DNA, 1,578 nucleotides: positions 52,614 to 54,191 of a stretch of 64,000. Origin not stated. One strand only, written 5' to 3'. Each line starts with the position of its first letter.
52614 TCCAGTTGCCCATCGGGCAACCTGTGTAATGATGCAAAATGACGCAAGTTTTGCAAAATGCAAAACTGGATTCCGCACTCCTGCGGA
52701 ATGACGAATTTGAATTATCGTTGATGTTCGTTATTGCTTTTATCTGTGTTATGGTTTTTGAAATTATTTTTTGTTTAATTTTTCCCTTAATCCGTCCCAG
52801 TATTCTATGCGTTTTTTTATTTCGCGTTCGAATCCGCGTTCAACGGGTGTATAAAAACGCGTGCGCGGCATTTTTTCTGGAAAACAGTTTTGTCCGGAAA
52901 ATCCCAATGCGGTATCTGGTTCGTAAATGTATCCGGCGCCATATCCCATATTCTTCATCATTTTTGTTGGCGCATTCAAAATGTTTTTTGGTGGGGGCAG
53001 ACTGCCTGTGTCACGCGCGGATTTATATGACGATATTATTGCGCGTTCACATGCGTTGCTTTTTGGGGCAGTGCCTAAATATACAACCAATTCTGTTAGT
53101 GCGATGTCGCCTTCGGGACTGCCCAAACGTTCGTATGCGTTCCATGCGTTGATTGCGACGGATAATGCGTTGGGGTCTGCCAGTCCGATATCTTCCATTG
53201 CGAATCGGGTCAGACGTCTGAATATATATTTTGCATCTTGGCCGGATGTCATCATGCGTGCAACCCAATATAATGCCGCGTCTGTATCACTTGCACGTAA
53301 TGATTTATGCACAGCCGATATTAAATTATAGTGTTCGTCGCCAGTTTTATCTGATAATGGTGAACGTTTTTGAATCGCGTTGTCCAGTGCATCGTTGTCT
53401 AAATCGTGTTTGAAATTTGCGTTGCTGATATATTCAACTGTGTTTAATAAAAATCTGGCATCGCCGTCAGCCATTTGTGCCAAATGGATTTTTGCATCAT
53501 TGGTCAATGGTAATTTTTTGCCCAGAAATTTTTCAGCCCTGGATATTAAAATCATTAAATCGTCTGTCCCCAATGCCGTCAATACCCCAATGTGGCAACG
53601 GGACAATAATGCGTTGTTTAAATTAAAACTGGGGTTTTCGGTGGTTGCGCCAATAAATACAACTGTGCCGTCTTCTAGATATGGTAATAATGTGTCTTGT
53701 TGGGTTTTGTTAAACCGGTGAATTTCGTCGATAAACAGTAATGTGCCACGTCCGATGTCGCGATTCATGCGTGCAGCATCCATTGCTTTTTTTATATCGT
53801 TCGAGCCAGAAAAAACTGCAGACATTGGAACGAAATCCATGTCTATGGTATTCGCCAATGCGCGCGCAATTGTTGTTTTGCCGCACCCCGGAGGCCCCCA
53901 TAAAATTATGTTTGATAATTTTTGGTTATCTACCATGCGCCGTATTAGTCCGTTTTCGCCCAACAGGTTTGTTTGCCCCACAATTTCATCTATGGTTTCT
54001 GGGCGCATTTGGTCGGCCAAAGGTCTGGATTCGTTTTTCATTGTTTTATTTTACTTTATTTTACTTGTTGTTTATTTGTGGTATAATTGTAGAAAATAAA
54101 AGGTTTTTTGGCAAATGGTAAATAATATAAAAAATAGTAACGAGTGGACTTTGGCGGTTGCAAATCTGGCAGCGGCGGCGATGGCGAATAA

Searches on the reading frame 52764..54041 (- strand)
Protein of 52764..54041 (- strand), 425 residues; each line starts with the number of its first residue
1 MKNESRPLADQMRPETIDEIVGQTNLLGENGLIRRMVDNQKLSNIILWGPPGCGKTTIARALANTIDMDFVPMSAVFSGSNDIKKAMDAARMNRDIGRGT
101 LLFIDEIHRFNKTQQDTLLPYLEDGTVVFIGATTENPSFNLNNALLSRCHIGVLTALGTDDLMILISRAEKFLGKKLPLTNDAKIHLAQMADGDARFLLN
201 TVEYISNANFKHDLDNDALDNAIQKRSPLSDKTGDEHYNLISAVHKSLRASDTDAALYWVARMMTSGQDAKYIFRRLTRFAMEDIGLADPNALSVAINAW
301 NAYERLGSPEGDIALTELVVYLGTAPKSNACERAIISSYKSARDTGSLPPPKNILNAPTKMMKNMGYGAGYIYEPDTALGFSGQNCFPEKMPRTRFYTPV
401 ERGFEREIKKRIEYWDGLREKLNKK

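Call 12: search_protein_families(library=pfam, proteins=[window:52764-54041:-], max_evalue=0.01)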
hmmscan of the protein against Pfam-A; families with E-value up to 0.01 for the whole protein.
window:52764-54041:- (425 aa): 30 families (the best 25 are shown)
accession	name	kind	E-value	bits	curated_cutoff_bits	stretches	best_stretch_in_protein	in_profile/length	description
PF12002.13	MgsA_C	-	4.5e-59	199.5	27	1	251-415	2-166/167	MgsA AAA+ ATPase C terminal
PF16193.11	AAA_assoc_2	-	3.4e-21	75.7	34.3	1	175-249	3-81/81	AAA C-terminal domain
PF00004.35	AAA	-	2.8e-18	67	21.2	1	45-151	1-125/131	ATPase family associated with various cellular activities (AAA)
PF05496.18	RuvB_N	-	1.8e-16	60.8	27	1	12-136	1-123/159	Holliday junction DNA helicase RuvB P-loop domain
PF07728.20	AAA_5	-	1.6e-09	38.3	22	1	44-130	1-98/139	AAA domain (dynein-related subfamily)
PF06068.19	TIP49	-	3.4e-07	30.2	23.8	1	16-86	22-96/347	TIP49 P-loop domain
PF00158.32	Sigma54_activat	-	1.3e-06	28.6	20.2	1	98-136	93-131/168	Sigma-54 interaction domain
PF01078.27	Mg_chelatase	-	5.1e-06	26.5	20.3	0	44-64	24-44/207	Magnesium chelatase, subunit ChlI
PF13191.12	AAA_16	-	8.1e-06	26.9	32.6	1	33-68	16-50/167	AAA ATPase domain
PF07724.20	AAA_2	-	1.2e-05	25.9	27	1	41-128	2-105/166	AAA domain (Cdc48 subfamily)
PF14532.12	Sigma54_activ_2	-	1.3e-05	25.9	25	1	40-125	19-96/138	Sigma-54 interaction domain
PF13401.12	AAA_22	-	1.8e-05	25.5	27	1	44-71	7-37/130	AAA domain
PF20720.3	nSTAND3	-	7.8e-05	22.9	27.2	1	43-88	18-62/155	Novel STAND NTPase 3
PF13173.12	AAA_14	-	9e-05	22.9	27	1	45-115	5-79/129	AAA domain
PF13604.12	AAA_30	-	0.00016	21.9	27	0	45-134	21-126/191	AAA domain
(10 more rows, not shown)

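Call 13: search_protein_families(library=ncbifam, proteins=[window:52764-54041:-], max_evalue=0.01)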
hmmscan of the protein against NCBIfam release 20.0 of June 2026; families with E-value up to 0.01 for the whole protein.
window:52764-54041:- (425 aa): 89 families (the best 25 are shown)
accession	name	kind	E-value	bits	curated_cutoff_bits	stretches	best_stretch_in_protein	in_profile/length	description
NF009881.0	PRK13341.1-2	equivalog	5.3e-114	381.6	651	1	4-412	14-431/736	AAA family ATPase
NF009883.0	PRK13341.1-4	equivalog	1.2e-103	347.5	668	1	4-412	17-434/729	AAA family ATPase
NF009882.0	PRK13341.1-3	equivalog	4.1e-91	306.2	1197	1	5-407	17-428/734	AAA family ATPase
NF009880.0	PRK13341.1-1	equivalog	1.7e-86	290.9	891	1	4-413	4-403/599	AAA family ATPase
NF011289.0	PRK14700.1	equivalog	8.8e-54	182.7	570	1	119-413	1-292/300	recombination factor protein RarA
NF000868.0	PRK00080.1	equivalog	2.8e-19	69.2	282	1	8-135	15-140/330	Holliday junction branch migration DNA helicase RuvB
TIGR02397.1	dnaX_nterm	equivalog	5e-17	62.2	250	2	79-286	98-292/355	DNA polymerase III subunit gamma/tau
TIGR00635.1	ruvB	equivalog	1.2e-15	57.3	299.05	1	38-132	26-116/305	Holliday junction branch migration DNA helicase RuvB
TIGR02903.1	spore_lon_C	equivalog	4.3e-13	48.6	678.8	2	7-62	143-196/615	Lon family ATP-dependent protease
NF011523.0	PRK14962.1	equivalog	5.7e-13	48.5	576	2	76-221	95-237/474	DNA polymerase III subunits gamma and tau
NF004549.0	PRK05896.1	equivalog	7.8e-13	48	578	2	79-209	100-228/642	DNA polymerase III subunits gamma and tau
NF011531.0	PRK14971.1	equivalog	2.6e-12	46.4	685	2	10-67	9-64/614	DNA polymerase III subunit gamma/tau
NF003229.0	PRK04195.1-5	equivalog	1.7e-11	43.5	280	1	7-113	6-118/413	replication factor C large subunit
NF009067.0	PRK12402.1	equivalog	1.9e-11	43.6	317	1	10-66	7-60/340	replication factor C small subunit 2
TIGR02902.1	spore_lonB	equivalog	2e-11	43.2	723.3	1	5-62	52-106/531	ATP-dependent protease LonB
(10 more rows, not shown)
